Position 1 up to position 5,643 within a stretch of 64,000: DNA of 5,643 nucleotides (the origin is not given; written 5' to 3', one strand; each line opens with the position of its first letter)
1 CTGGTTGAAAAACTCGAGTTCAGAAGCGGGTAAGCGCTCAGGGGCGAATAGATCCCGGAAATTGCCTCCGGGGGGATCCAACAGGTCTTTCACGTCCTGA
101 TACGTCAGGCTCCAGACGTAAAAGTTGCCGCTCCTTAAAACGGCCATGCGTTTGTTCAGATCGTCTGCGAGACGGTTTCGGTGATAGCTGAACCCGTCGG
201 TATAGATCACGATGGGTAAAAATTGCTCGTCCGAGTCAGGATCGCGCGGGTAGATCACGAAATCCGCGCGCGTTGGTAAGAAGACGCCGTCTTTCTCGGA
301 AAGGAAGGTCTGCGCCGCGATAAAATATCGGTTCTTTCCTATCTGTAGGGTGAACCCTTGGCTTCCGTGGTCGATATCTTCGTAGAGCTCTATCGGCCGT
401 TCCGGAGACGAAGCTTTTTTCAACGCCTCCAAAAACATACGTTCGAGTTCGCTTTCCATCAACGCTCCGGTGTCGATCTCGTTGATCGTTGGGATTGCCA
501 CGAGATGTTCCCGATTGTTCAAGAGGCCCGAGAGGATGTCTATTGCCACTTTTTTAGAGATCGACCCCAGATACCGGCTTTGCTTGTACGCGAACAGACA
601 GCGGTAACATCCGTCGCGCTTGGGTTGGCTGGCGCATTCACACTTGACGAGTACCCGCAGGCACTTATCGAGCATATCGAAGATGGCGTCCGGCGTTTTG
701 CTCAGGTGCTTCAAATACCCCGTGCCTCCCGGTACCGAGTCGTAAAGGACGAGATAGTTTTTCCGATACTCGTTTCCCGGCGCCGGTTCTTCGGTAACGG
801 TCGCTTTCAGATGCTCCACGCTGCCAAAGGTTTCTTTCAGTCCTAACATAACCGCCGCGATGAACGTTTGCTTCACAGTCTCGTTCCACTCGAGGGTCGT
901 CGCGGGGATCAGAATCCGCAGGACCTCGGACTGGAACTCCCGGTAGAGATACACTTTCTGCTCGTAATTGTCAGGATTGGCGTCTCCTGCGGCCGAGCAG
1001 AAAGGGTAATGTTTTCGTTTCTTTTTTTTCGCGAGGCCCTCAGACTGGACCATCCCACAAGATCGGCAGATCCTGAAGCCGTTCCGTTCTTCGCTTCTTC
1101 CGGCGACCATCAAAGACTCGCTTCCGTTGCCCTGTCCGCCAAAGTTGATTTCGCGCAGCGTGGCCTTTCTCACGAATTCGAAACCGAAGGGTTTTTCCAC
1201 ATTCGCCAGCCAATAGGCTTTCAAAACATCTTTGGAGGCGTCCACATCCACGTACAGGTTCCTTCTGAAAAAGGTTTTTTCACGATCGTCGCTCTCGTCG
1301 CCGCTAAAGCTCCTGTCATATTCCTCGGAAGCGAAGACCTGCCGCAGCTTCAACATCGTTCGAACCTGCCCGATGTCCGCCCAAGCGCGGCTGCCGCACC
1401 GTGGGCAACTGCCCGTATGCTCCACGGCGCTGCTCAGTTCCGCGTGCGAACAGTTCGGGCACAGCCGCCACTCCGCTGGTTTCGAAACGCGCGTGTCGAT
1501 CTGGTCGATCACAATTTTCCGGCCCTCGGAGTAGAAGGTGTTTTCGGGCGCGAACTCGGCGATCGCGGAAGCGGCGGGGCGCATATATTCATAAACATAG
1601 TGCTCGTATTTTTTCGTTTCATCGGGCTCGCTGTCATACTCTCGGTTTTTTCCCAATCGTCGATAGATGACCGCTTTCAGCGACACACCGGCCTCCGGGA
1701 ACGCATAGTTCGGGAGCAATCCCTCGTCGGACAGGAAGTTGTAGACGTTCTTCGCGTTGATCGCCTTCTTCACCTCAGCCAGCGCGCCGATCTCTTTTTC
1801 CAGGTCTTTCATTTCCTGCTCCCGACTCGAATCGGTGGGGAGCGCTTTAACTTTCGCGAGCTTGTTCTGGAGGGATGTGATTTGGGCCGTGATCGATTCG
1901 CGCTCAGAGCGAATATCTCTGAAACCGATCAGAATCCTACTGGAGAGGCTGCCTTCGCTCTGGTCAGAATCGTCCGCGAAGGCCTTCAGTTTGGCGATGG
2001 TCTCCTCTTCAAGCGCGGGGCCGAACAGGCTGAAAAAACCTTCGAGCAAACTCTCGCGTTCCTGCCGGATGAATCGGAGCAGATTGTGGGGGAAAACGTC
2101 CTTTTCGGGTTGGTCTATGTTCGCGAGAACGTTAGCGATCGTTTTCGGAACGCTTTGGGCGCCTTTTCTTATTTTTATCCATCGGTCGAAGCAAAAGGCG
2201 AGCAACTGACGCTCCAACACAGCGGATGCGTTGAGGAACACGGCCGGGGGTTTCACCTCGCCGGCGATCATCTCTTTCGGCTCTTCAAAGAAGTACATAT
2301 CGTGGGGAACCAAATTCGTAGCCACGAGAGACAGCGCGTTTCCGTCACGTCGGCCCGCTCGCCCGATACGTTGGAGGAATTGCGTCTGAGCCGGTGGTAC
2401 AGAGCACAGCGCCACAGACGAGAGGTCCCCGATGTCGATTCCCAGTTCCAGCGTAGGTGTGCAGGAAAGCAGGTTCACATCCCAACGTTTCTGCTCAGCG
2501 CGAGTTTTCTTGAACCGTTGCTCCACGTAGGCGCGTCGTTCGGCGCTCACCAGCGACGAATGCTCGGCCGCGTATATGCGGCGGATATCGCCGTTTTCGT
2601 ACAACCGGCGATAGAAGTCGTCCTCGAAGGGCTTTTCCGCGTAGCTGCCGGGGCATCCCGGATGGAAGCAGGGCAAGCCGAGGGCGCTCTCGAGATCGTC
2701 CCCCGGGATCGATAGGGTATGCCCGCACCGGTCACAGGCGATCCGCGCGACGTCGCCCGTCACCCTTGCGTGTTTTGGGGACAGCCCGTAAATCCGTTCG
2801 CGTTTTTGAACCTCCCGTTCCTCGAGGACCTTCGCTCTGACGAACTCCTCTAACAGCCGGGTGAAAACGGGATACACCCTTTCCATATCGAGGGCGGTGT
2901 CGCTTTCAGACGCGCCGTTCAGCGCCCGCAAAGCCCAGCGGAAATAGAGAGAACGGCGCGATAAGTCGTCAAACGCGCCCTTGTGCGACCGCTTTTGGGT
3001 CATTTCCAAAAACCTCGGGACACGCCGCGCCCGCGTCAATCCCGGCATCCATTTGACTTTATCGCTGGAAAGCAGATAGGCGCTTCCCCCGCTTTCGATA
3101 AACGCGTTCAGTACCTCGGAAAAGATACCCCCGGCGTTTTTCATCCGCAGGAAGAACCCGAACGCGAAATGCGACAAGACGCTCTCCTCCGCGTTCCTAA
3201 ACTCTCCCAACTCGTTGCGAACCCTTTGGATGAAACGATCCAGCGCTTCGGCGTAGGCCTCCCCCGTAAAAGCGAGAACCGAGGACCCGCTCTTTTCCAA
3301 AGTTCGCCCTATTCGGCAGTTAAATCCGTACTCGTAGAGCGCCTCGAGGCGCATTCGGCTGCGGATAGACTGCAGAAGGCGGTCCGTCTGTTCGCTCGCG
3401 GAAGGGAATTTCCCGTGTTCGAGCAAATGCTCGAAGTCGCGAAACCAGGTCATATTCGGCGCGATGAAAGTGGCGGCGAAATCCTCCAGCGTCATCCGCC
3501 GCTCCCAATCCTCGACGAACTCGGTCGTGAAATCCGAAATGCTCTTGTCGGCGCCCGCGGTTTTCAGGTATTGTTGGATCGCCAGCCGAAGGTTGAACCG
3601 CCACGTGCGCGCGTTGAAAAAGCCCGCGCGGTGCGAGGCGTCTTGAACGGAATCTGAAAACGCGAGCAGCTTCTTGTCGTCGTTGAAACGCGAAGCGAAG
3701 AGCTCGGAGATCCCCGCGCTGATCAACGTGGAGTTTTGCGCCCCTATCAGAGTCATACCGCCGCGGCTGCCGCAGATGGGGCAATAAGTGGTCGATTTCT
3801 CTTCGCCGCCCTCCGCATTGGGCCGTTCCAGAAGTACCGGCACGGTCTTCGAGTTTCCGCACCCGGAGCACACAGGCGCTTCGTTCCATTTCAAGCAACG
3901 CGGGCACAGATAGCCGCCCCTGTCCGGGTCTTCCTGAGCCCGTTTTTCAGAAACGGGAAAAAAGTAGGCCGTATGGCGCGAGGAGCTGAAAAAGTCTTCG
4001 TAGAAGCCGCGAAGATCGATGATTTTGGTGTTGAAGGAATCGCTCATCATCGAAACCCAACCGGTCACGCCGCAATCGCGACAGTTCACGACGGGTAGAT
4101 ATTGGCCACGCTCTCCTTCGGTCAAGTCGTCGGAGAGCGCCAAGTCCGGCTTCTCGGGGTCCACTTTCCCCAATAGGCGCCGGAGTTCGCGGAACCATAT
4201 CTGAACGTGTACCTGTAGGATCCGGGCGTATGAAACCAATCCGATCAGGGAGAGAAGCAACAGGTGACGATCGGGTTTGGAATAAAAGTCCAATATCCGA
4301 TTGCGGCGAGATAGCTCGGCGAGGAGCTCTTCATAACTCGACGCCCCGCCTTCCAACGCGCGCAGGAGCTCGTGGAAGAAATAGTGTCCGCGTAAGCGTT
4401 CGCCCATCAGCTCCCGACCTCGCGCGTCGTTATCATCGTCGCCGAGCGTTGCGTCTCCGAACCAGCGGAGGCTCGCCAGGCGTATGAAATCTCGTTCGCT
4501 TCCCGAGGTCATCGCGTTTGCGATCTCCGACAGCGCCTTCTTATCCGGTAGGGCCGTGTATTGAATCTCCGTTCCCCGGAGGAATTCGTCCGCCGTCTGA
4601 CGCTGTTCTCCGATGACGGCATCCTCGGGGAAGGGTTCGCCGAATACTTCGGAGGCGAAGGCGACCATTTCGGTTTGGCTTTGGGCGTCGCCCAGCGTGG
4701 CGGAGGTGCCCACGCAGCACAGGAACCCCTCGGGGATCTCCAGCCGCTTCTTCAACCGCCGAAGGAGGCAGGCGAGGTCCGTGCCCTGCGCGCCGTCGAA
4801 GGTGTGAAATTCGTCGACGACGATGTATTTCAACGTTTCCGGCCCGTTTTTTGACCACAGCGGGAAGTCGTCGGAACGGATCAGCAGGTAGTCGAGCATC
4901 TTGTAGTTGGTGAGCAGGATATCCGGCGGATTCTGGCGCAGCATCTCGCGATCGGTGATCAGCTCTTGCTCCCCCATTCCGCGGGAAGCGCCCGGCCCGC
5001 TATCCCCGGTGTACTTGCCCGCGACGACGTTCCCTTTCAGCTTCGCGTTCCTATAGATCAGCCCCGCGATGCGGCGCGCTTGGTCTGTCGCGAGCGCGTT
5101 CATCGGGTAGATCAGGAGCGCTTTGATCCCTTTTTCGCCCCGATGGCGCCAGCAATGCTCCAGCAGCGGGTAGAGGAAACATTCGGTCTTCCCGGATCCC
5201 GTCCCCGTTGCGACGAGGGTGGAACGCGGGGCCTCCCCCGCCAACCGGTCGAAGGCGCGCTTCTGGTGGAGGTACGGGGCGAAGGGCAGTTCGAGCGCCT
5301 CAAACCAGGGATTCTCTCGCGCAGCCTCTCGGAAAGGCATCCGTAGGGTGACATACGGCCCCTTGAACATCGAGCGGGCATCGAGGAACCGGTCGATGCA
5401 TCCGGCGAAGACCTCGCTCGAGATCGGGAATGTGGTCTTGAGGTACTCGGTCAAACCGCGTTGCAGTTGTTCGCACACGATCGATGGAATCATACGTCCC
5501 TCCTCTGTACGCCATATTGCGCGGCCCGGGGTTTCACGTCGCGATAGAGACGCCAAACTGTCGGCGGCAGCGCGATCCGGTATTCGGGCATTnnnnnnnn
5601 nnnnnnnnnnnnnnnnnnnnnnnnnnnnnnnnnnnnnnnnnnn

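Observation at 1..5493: A giant helicase gene is missing from the ORF track because it runs off the window edge. It is a DrmA-DrmB fusion with a Vsr-like nuclease tail.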

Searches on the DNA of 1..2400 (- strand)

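Call 18: search_dna_similar(query=L001:582-4226:+, collection=ecoli_genomes, mode=near, max_rows=5)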
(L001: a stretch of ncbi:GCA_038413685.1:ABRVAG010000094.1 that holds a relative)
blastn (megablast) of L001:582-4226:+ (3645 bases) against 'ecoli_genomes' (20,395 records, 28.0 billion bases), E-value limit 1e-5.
Records with a match: 526; places in all: 533; records where one place covers at least 80% of the query: 526.
Genomes with a match: 526 of 5426; with a place that covers at least 80% of the query: 526. Places per genome that has any: lowest 1, median 1, highest 2. On chromosomes: 518 places; on plasmids: 15.
Best place of each record, by identity: >=99% 53; 95-99% 473.
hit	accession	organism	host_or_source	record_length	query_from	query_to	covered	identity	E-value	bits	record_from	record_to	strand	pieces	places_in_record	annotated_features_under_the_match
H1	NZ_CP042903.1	Escherichia coli strain CFSAN061761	missing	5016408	1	3645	100%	99.7%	0e+0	6665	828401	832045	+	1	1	DEAD/DEAH box helicase | UvrD-helicase domain-containing protein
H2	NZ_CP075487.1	Escherichia coli strain NT1F34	pig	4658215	1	3645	100%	99.7%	0e+0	6665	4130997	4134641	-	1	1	DEAD/DEAH box helicase | ATP-dependent helicase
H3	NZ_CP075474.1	Escherichia coli strain NT1N28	pig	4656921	1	3645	100%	99.7%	0e+0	6665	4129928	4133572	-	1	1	DEAD/DEAH box helicase | ATP-dependent helicase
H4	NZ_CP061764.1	Escherichia coli O19:H7 strain 730V1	Bos taurus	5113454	1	3645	100%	99.7%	0e+0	6665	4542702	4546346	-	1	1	DEAD/DEAH box helicase | ATP-dependent helicase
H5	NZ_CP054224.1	Escherichia coli strain EcPF16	Homo sapiens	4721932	1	3645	100%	99.7%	0e+0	6665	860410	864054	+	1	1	DEAD/DEAH box helicase | UvrD-helicase domain-containing protein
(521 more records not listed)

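Call 19: get_annotated_region(hit=H1, flank=20000)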
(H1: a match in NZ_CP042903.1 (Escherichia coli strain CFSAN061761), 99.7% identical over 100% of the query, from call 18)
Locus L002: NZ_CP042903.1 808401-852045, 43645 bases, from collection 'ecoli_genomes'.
description: Escherichia coli strain CFSAN061761 chromosome, complete genome
organism: Escherichia coli strain CFSAN061761 (NCBI taxid 562)
replicon: chromosome; assembly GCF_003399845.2
host: missing; source: raw milk cheese; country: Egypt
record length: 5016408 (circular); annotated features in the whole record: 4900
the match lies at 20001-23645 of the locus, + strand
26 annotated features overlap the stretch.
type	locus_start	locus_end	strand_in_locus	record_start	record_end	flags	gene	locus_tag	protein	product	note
CDS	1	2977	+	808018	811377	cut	-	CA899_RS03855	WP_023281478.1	STY4851/ECs_5259 family protein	-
CDS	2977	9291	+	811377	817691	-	-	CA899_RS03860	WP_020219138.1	motility-regulating DEAH-box RNA helicase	-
CDS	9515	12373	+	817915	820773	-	-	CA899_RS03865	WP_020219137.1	DEAD/DEAH box helicase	-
CDS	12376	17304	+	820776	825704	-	-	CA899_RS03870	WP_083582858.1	DNA methyltransferase family protein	-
CDS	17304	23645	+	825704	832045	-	-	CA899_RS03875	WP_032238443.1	DEAD/DEAH box helicase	-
CDS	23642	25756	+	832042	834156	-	-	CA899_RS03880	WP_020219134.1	UvrD-helicase domain-containing protein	-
CDS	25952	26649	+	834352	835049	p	-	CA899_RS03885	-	IS1 family transposase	programmed frameshift; internal stop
CDS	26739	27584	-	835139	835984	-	-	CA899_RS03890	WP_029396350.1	hypothetical protein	-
CDS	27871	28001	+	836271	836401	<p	-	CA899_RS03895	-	IS630 family transposase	frameshifted; incomplete; partial in the middle of a contig; missing N-terminus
CDS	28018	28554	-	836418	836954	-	-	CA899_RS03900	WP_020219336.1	hypothetical protein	-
CDS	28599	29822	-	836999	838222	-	-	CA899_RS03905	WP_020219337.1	PDDEXK-like family protein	-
CDS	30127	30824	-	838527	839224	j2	-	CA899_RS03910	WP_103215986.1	IS1-like element IS1A family transposase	programmed frameshift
CDS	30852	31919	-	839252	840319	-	-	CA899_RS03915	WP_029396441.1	tetratricopeptide repeat protein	-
CDS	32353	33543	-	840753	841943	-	-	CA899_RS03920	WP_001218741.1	tyrosine-type recombinase/integrase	-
tRNA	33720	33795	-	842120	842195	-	-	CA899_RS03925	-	tRNA-Phe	-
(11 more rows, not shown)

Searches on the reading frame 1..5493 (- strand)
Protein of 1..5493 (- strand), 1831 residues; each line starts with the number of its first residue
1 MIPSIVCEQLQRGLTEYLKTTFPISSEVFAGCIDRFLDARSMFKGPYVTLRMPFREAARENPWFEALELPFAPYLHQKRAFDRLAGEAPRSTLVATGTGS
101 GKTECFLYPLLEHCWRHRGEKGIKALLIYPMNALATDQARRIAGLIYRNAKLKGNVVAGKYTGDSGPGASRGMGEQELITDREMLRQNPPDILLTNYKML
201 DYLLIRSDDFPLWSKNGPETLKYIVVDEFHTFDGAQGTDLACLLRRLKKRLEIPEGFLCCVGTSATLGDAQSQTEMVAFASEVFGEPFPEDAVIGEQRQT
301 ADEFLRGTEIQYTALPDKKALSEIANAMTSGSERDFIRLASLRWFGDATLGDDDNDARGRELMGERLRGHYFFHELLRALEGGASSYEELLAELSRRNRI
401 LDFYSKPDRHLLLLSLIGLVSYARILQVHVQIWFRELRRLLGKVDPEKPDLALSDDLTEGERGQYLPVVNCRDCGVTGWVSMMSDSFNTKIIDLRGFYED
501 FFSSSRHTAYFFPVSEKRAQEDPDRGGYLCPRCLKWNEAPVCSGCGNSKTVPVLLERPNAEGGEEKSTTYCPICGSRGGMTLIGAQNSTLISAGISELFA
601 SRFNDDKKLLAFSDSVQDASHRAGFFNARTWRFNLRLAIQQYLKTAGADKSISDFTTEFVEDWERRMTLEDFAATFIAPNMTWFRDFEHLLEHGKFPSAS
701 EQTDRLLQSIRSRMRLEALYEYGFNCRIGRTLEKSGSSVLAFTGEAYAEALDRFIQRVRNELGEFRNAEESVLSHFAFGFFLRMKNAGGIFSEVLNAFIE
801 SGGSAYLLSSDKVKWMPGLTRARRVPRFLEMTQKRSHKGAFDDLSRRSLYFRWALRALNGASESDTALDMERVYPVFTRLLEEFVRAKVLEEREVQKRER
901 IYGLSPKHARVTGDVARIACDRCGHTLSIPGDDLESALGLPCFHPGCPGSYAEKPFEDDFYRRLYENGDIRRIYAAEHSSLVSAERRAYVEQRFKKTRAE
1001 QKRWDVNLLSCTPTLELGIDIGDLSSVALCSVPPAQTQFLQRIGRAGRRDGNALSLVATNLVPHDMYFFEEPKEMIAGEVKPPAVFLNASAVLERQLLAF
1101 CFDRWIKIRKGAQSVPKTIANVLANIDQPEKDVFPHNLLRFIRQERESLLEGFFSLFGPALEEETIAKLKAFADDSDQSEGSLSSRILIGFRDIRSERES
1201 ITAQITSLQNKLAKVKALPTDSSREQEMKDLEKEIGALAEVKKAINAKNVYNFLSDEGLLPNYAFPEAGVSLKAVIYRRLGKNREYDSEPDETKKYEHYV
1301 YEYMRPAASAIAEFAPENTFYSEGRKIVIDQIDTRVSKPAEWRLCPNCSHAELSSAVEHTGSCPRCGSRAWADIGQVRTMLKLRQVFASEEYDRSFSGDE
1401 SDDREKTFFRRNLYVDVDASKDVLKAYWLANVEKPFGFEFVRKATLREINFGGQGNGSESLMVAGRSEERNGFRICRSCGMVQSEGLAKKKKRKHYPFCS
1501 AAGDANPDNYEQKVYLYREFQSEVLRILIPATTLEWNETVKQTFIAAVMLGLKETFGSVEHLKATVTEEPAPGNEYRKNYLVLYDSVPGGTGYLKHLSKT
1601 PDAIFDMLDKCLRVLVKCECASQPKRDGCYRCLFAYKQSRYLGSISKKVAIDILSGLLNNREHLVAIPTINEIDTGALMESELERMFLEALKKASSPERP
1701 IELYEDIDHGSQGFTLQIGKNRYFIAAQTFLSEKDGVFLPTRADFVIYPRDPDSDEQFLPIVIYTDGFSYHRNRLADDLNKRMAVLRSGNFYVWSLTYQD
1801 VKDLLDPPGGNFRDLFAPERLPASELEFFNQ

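Call 3: search_protein_families(library=pfam, proteins=[window:1-5493:-], max_evalue=0.01)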
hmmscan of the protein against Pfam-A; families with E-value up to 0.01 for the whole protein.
window:1-5493:- (1831 aa): 4 families
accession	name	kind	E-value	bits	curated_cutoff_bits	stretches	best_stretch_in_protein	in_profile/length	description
PF00270.35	DEAD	-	6.7e-22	78.4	26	1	76-268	3-161/167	DEAD/DEAH box helicase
PF09369.15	MZB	-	3.1e-09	37.8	24.2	1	1560-1633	18-80/80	MrfA Zn-binding domain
PF00271.37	Helicase_C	-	5.7e-08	33.4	23.5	1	976-1049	43-109/110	Helicase conserved C-terminal domain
PF04851.21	ResIII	-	2.5e-05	24.7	22.5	1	73-234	4-139/164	Type III restriction enzyme, res subunit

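Call 4: search_protein_families(library=padloc, proteins=[window:1-5493:-], max_evalue=0.001)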
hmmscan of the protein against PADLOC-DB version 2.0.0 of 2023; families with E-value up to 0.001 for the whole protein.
window:1-5493:- (1831 aa): 32 families (the best 25 are shown)
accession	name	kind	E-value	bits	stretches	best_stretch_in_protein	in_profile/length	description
PDLC00013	DruE1|DruE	-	9.7e-109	363.2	3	966-1661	1036-1680/1776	SNF2 family N-terminal domain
PDLC00037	DruE3|DruE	-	8e-103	343.5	2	71-303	100-336/2055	SNF2 family N-terminal domain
PDLC00036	DruE3|DruE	-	1.6e-89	298.7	2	72-298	92-317/2023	SNF2 family N-terminal domain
PDLC00035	DruE3|DruE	-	1.5e-83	279.4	2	71-302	101-335/1460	SNF2 family N-terminal domain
PDLC00015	DruE2|DruE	-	2.1e-65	219.3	5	902-1101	1062-1267/1887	SNF2 family N-terminal domain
PDLC00014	DruE2|DruE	-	5e-65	217.8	4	541-1104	752-1299/1928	SNF2 family N-terminal domain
PDLC00051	DruE4|DruE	-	3.1e-58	195.4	4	984-1103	1103-1223/1829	SNF2 family N-terminal domain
PDLC03960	SngC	-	9.6e-34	115.2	2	87-278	38-206/720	-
PDLC02503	BrxHI|BrxHII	-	8e-26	88.5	2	977-1055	278-348/698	BrxHI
PDLC02896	DpdJ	-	8.8e-25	84.6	2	173-272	320-417/1487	DpdJ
PDLC02569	DrmA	-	3.3e-17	59.6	1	981-1074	811-898/1095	DrmA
PDLC02501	BrxHI|BrxHII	-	3e-16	56.7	2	975-1053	275-346/925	BrxHI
PDLC02570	DrmA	-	1.6e-15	54.5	2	93-147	195-250/851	DrmA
PDLC02893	DpdJ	-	4.3e-11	39.5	1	180-282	339-439/876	DpdJ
PDLC02897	DpdJ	-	5e-11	39.1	1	974-1051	384-453/1570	DpdJ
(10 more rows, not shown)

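Call 11: search_solved_structures(query=window:1-5493:-, max_evalue=0.01)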
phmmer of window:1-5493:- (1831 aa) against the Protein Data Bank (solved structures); distinct sequences matched with E-value up to 0.01: 14.
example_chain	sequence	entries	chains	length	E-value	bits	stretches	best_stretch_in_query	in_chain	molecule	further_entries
9tu7_Y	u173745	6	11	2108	1e-50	175.6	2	54-299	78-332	DEAD/DEAH box helicase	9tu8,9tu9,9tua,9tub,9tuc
9wae_A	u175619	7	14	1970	1.5e-22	82.3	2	1000-1094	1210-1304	Helicase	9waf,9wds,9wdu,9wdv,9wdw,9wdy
6znp_A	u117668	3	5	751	2.1e-18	68.5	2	74-271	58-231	Uncharacterized ATP-dependent helicase YprA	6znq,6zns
5v9x_A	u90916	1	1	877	6.1e-12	47.1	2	72-267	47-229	ATP-dependent DNA helicase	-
7lhl_A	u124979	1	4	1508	2.8e-11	44.9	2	73-267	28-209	ATP-dependent DNA helicase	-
8fkt_NI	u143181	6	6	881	8.4e-08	33.4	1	94-137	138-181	ATP-dependent RNA helicase DDX54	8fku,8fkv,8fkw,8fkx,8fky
1hv8_A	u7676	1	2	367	6.3e-05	23.9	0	993-1057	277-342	PUTATIVE ATP-DEPENDENT RNA HELICASE MJ0669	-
8i9t_Cb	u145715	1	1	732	0.0001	23.2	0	95-144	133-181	ATP-dependent RNA helicase DBP10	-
8i9v_Cb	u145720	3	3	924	0.00019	22.3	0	95-143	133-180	ATP-dependent RNA helicase DBP10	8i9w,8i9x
8tbx_A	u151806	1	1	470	0.00056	20.7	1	997-1060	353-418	ATP-dependent RNA helicase DDX1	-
8v84_3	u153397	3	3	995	0.00077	20.3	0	96-137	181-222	ATP-dependent RNA helicase DBP10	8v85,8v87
7r2k_A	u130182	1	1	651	0.0014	19.4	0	71-155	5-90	CRISPR-associated helicase Cas3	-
7tr8_A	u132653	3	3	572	0.0023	18.7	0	71-155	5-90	CRISPR-associated helicase Cas3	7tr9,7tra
2yjt_D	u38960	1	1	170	0.0051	17.5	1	1004-1082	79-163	ATP-DEPENDENT RNA HELICASE SRMB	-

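Call 59: search_protein_families(library=ncbifam, proteins=[window:1-5493:-], max_evalue=0.01)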
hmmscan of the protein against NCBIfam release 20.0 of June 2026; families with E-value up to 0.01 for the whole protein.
window:1-5493:- (1831 aa): 15 families
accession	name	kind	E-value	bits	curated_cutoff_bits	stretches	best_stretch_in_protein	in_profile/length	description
TIGR03817.1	DECH_helic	hypoth_equivalog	4.4e-32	111.2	874.1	2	72-273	36-210/742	helicase/secretion neighborhood putative DEAH-box helicase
TIGR04121.1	DEXH_lig_assoc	equivalog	1.7e-25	88.9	850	2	63-280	6-197/804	ligase-associated DNA damage response DEXH box helicase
NF041067.1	DpdJ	equivalog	1.8e-22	78.9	800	2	173-272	313-410/1482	protein DpdJ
NF010338.0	PRK13767.1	equivalog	9.4e-16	57.2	849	2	974-1049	318-385/877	ATP-dependent helicase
NF007284.0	PRK09751.1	equivalog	1.9e-12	45.3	1496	2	975-1051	352-421/1538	ATP-dependent helicase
TIGR03158.1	cas3_cyano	exception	8.8e-10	38.2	69.1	1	76-244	1-169/357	type I-D CRISPR-associated helicase Cas3'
NF041063.1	DpdF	equivalog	7.7e-08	31.4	550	1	77-165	145-227/813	protein DpdF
NF008394.0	PRK11192.1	equivalog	1.2e-07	30.9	507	1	1002-1069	294-359/441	ATP-dependent RNA helicase SrmB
NF053631.1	RNA_helic_CshA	equivalog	2.2e-06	26.8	646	0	983-1062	272-346/434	degradosome RNA helicase CshA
TIGR02621.3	cas3_GSU0051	exception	2.6e-06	26.6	400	0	63-143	5-87/854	type I-G CRISPR-associated helicase/endonuclease Cas3g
NF053711.1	RNA_heli_RhlE1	exception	3.3e-06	26.1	750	1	1000-1062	289-353/434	RNA helicase RhlE1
NF053710.1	RNA_heli_RhlE2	exception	5e-06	25.2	925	1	996-1059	290-355/635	RNA helicase RhlE2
NF007882.0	PRK10590.1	equivalog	1e-05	24.7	743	1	998-1059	288-351/456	ATP-dependent RNA helicase RhlE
NF053636.1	DDHlcsCsdAPsy1082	equivalog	1e-05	24.3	890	0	89-136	40-88/512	DEAD/DEAH box helicase CsdA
NF008744.0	PRK11776.1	equivalog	0.00084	18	524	0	1016-1060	303-349/460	ATP-dependent RNA helicase DbpA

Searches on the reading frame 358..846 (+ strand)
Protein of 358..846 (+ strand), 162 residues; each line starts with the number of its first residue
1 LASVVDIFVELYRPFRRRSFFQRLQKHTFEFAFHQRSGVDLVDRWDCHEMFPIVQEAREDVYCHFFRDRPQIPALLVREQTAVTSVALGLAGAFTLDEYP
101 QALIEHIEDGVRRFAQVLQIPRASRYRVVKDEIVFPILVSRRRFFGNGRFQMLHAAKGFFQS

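Call 47: search_protein_families(library=pfam, proteins=[window:358-846:+], max_evalue=0.01)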
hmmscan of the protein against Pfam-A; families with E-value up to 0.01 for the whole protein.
window:358-846:+ (162 aa): 0 families
